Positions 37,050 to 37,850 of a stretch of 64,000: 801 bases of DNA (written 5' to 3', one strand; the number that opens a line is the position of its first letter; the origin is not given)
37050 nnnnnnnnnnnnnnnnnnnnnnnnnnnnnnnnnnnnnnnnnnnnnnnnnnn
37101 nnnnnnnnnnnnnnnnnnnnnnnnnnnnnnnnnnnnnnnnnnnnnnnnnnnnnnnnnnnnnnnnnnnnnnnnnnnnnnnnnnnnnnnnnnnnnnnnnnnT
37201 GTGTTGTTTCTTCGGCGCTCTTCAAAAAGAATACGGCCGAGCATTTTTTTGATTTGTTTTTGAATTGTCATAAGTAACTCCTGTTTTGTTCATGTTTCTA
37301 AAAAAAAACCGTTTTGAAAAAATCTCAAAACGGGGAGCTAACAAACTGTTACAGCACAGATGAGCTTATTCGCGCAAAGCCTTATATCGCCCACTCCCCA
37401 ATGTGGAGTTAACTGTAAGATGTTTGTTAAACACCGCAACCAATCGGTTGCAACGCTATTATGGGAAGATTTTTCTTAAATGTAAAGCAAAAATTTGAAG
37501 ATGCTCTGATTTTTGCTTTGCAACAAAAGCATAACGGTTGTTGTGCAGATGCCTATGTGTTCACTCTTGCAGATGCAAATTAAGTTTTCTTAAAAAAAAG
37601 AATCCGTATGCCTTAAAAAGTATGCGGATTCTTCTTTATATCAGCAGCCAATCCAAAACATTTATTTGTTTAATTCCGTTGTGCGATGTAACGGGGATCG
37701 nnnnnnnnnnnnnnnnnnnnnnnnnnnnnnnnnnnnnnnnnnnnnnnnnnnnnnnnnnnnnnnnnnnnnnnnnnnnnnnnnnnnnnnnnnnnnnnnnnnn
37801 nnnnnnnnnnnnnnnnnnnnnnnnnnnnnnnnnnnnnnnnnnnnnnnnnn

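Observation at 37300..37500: Conserved structured RNA leader with covarying hairpin and terminator immediately upstream of the XRE genes (also 54470..54660)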

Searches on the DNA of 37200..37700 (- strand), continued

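Call 85: search_with_rna_model(model_id=R2, sources=[L098, L099, L100, L101, L102, L103, L104, L105, L106, L107, L108, L109, L110, L111, L112, L113, L114, L115, L116, L117, L118, L119, L120, L121, L122, L123, L124, L125, L126, L127, L128, L129, L130, L131, L132, L133, L134, L135, L136, L137, L138, L139, L140, L141, L142, L143, L144, L145, L146, L147, L148, L149, L150, L151, L152, L153, L154, L155, L156, L157, L158, L159, L160, L161, L162, L163, L164, L165, L166, L167, L168, L169, L170, L171, L172, L173, L174, L175, L176, L177, L178, L179, L180, L181, L182, L183, L184, L185, L186, L187, L188, L189, L190, L191, L192, L193, L194, L195, L196, L197], max_evalue=0.001, make_alignment=true)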
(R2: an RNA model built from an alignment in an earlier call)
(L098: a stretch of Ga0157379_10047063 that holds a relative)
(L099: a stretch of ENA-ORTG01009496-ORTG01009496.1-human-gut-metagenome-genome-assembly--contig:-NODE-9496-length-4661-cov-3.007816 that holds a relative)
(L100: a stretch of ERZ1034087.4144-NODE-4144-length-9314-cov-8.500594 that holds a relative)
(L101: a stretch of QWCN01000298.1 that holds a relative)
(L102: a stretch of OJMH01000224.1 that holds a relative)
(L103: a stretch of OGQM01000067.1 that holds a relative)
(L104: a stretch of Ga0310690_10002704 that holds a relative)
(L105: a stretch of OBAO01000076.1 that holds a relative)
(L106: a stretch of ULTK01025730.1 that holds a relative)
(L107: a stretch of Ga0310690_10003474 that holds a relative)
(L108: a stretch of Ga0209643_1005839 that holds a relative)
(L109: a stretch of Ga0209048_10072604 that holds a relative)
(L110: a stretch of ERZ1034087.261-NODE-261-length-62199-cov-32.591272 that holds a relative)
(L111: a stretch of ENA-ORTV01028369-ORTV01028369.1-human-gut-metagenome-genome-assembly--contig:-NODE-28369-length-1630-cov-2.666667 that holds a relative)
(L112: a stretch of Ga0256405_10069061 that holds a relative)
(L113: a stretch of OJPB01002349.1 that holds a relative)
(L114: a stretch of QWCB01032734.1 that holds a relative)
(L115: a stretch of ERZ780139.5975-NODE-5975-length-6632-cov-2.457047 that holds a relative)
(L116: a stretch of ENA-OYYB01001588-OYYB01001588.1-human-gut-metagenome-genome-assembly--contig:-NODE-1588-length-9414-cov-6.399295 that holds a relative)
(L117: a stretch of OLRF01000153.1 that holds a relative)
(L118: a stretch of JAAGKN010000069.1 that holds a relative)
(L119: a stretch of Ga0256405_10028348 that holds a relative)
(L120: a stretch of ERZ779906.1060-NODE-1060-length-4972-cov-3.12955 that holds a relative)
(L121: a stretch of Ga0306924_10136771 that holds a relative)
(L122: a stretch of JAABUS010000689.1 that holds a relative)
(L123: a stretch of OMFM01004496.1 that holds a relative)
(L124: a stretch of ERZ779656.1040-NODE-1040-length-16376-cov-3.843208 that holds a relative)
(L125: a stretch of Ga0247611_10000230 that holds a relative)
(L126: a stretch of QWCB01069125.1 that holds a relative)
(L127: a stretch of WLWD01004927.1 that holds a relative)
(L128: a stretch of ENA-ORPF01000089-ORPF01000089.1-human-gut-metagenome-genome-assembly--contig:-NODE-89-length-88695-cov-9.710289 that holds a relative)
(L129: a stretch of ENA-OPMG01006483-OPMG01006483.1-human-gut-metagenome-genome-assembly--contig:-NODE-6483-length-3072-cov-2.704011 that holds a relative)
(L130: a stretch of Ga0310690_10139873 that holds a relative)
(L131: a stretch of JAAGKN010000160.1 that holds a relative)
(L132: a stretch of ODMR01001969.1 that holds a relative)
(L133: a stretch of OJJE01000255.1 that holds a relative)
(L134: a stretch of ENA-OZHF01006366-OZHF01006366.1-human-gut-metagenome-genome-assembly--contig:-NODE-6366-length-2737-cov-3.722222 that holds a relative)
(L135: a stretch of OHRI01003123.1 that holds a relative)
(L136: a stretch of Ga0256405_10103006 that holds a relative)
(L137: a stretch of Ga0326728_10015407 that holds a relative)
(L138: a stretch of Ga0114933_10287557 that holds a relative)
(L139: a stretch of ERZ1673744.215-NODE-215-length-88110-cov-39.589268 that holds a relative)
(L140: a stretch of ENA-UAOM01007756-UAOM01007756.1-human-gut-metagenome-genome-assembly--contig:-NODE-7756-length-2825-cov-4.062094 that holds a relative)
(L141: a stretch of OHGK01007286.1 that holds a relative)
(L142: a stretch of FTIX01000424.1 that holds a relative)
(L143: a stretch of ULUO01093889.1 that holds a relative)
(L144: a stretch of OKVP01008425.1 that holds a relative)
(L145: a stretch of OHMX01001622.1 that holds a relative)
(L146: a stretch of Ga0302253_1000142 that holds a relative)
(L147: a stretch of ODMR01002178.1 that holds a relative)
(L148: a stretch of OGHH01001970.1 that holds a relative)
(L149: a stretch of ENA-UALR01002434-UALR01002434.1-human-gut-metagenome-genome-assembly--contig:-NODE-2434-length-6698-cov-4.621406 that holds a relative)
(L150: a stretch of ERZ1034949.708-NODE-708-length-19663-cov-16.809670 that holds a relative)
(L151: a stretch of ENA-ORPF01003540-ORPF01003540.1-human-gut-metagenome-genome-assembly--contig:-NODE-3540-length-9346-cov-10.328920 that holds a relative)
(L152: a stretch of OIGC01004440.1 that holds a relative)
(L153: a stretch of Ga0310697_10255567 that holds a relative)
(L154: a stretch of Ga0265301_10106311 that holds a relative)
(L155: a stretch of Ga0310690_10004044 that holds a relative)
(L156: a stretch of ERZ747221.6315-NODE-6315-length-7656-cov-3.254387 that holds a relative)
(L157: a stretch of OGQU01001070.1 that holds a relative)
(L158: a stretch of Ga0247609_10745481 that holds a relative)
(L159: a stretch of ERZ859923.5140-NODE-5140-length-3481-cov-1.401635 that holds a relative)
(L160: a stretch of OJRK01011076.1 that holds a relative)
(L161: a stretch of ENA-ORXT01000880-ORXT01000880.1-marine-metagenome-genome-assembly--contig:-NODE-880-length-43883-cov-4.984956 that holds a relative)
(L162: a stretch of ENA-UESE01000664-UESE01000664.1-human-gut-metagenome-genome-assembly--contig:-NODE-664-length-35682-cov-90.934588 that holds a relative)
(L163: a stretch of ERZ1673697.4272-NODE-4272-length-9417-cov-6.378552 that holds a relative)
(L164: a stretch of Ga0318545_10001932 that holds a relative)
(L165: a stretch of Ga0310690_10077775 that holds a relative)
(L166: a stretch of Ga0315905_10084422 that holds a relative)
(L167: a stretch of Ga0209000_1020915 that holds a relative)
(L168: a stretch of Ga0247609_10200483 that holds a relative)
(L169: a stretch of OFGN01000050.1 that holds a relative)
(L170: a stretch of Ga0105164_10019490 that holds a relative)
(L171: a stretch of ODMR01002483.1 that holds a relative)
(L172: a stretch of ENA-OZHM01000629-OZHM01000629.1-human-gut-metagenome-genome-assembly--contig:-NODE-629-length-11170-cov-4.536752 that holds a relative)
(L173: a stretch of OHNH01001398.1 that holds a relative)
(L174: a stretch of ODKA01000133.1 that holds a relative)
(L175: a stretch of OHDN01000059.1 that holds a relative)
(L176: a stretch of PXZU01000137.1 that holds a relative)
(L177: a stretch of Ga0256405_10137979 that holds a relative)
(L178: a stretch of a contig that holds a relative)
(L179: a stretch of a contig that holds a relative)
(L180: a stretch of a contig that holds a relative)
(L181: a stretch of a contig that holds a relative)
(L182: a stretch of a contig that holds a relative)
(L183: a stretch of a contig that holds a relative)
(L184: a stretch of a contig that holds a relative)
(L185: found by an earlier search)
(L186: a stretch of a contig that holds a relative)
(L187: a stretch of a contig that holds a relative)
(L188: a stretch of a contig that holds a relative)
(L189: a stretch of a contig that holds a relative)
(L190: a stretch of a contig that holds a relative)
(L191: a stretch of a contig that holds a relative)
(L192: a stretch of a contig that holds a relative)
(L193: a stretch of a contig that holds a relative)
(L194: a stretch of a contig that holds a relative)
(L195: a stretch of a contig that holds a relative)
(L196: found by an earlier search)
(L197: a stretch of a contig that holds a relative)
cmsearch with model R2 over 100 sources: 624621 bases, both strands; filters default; matches with E-value up to 0.001: 97.
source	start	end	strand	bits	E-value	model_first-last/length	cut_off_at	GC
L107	12235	12394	-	136.3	7.8e-27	1-156/156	no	0.39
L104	5479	5639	-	135.9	9.2e-27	1-156/156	no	0.47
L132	2899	3064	+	129.6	2.2e-25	1-156/156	no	0.51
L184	670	830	-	129.5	2.3e-25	1-156/156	no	0.46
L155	12210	12371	-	127.4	6.6e-25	1-156/156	no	0.38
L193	6152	6320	+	127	8.1e-25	1-156/156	no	0.49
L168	298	458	+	126.9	8.5e-25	1-156/156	no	0.41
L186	778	938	-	124.8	2.4e-24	1-156/156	no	0.41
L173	5764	5928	+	124.3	3.2e-24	1-156/156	no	0.47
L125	504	669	-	124.2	3.3e-24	1-156/156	no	0.42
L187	821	989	-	123.7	4.2e-24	1-156/156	no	0.47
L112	1130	1291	-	122.8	6.5e-24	1-156/156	no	0.38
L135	693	857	-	122.4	8.1e-24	1-156/156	no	0.47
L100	5711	5875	+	120.9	1.7e-23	1-156/156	no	0.46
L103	1188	1358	+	120.7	1.9e-23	1-156/156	no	0.46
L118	3905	4076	+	120.4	2.2e-23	1-156/156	no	0.45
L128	718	881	+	120.4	2.2e-23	1-156/156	no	0.46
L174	3037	3200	-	120.4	2.2e-23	1-156/156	no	0.46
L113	1978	2142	+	119.7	3.1e-23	1-156/156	no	0.47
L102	13731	13894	+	119.2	4e-23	1-156/156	no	0.47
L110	4188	4351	+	119.2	4e-23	1-156/156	no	0.47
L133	9190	9353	+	119.2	4e-23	1-156/156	no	0.47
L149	3693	3856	-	119.2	4e-23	1-156/156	no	0.47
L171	13280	13443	+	119.2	4e-23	1-156/156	no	0.47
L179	1362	1525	+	119.2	4e-23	1-156/156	no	0.47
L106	3544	3708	-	119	4.4e-23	1-156/156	no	0.47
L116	3578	3742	-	119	4.4e-23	1-156/156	no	0.47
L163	5788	5952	+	119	4.4e-23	1-156/156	no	0.47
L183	3585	3749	-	119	4.4e-23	1-156/156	no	0.47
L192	2460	2624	+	119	4.4e-23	1-156/156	no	0.47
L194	5681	5845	+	119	4.4e-23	1-156/156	no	0.47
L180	1542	1705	-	118.2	6.7e-23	1-156/156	no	0.51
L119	3260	3423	-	117.3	1.1e-22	1-156/156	no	0.38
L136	945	1104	+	116.8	1.3e-22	1-156/156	no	0.41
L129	1117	1281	-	116.2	1.8e-22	1-156/156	no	0.47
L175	4755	4924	+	115.5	2.6e-22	1-156/156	no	0.46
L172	4620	4791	+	114.3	4.6e-22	1-156/156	no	0.48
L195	2993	3165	+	113.7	6.2e-22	1-156/156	no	0.42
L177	680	842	-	113.6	6.7e-22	1-156/156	no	0.4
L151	3502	3666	-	113.5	6.9e-22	1-156/156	no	0.47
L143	3742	3912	+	113.2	8.2e-22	1-156/156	no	0.4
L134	2518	2693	+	113.1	8.3e-22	1-156/156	no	0.49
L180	1045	1210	-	111.9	1.5e-21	1-156/156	no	0.49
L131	150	321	+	111.8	1.6e-21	1-156/156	no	0.46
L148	3595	3764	-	111.7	1.7e-21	1-156/156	no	0.47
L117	416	589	+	111.2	2.2e-21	1-156/156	no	0.5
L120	2887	3055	+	111.1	2.3e-21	1-156/156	no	0.47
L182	1312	1480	-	111.1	2.3e-21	1-156/156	no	0.47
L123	2165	2336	-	110.6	2.9e-21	1-156/156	no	0.52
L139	478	649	-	110.6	2.9e-21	1-156/156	no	0.52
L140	275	446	+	110.6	2.9e-21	1-156/156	no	0.52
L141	1410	1581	-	110.6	2.9e-21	1-156/156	no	0.52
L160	950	1121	+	110.6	2.9e-21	1-156/156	no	0.52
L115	6414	6585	+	110.1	3.7e-21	1-156/156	no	0.52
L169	5597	5767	-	110.1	3.8e-21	1-156/156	no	0.47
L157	4994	5164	-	109.2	5.9e-21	1-156/156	no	0.52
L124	427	591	+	108.8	7.3e-21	1-156/156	no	0.48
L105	14458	14632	-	108.7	7.5e-21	1-156/156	no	0.5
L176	4548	4709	+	108.5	8.4e-21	1-156/156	no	0.49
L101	5972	6140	-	108.4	9e-21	1-156/156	no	0.5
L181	1524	1692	+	107.7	1.2e-20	1-156/156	no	0.5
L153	719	879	+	107.2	1.6e-20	1-156/156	no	0.39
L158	758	918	+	107.2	1.6e-20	1-156/156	no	0.39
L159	648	816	-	107.1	1.7e-20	1-156/156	no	0.48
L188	10117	10286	-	106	2.9e-20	1-156/156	no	0.46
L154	2012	2140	-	105.9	3.1e-20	34-156/156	5'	0.36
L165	924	1090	-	105.7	3.4e-20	1-156/156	no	0.41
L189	6152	6318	-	105.4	4e-20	1-156/156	no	0.37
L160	693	865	+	104.6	6e-20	1-156/156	no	0.49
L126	486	662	+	104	8.1e-20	1-156/156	no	0.42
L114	474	650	-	103.4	1.1e-19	1-156/156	no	0.49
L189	37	202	-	103.3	1.1e-19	1-156/156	no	0.39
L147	12684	12856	+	102.9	1.4e-19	1-156/156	no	0.46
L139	993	1165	-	102.6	1.6e-19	1-156/156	no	0.5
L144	47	214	-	101.5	2.9e-19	1-156/156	no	0.45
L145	79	248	-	101.4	3e-19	1-156/156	no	0.45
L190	437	594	-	100.1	5.7e-19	1-156/156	no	0.47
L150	4745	4920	-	96.6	3.2e-18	1-156/156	no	0.4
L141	1667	1841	-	95.6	5.4e-18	1-156/156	no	0.49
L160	435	607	+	94.7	8.5e-18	1-156/156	no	0.51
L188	10629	10799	-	93.5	1.5e-17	1-156/156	no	0.43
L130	2650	2776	+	93.1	1.9e-17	1-121/156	3'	0.39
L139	734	907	-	92.8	2.2e-17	1-156/156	no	0.44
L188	11143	11314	-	92.3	2.9e-17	1-156/156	no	0.44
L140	17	190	+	91.6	3.9e-17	1-156/156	no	0.45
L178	2480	2658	+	91.3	4.6e-17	1-156/156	no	0.46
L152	239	406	+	90.3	7.6e-17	1-156/156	no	0.48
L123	2422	2593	-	85.7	7.6e-16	1-156/156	no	0.49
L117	154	330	+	83.7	2e-15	1-156/156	no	0.44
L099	34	177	-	68.3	4.5e-12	1-156/156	no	0.44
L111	24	167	-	68.3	4.5e-12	1-156/156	no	0.44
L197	1087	1186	-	65.9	1.5e-11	59-156/156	5'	0.48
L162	12190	12304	+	45.1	4.9e-07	1-95/156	3'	0.49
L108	564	743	+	42.6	1.7e-06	1-156/156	no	0.59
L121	2705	2758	-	30.7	0.00066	49-101/156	no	0.5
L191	429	482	-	30.7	0.00066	49-101/156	no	0.5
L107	1018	1156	-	30.7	0.00067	1-156/156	no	0.47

Alignment A7: 97 matches aligned to the model, 252 columns, each read 5' to 3' on its own strand. Consensus structure (alignment columns), stored with it:
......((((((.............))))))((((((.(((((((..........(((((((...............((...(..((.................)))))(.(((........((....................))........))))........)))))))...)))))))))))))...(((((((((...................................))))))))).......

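Call 86: search_with_rna_model(model_id=R2, sources=[L108, L121, L191, L198, L199, L200, L201, L202, L203, L204, L205, L206, L207, L208, L209, L210, L211, L212, L213, L214, L215, L216, L217], max_evalue=0.01, show_alignments=0)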
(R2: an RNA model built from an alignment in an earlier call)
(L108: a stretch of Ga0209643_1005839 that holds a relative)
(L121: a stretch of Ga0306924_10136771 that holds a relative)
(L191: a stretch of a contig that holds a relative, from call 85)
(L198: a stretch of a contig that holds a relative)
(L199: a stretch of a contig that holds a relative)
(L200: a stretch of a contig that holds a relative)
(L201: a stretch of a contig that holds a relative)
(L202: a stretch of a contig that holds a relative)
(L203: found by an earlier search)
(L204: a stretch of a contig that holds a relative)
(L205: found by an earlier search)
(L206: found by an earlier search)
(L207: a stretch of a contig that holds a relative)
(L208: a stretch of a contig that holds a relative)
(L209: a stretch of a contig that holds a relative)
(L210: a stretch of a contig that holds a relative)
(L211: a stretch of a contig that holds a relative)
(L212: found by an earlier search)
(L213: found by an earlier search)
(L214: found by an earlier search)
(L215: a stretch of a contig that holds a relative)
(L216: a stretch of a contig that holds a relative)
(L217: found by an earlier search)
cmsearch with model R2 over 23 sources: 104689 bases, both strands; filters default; matches with E-value up to 0.01: 20.
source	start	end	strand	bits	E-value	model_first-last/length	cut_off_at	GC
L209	460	621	-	122.7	1.1e-24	1-156/156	no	0.45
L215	7837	8008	+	117.4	1.7e-23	1-156/156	no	0.46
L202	4225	4393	+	115.1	5.2e-23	1-156/156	no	0.46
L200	520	684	-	114.8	5.9e-23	1-156/156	no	0.47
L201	2485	2653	+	113.7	1.1e-22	1-156/156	no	0.46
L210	7089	7259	-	111.7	2.8e-22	1-156/156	no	0.4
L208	423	598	-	109.3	9.4e-22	1-156/156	no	0.51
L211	107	282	-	108.4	1.5e-21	1-156/156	no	0.51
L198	1381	1549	-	108.4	1.5e-21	1-156/156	no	0.5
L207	1334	1510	-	96.8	4.8e-19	1-156/156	no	0.4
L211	366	540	-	96.8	5e-19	1-156/156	no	0.49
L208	682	852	-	81.7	9.5e-16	1-156/156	no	0.47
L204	544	702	+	70.5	2.5e-13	1-156/156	no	0.47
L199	1103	1263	+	63.1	1e-11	1-156/156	no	0.42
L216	3256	3364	+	46.9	3.3e-08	1-97/156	3'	0.48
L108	564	743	+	42.6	2.9e-07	1-156/156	no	0.59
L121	2705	2758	-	30.7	0.00011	49-101/156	no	0.5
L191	429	482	-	30.7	0.00011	49-101/156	no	0.5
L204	782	868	+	28.3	0.00038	1-156/156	no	0.47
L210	11597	11775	+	26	0.0012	1-156/156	no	0.48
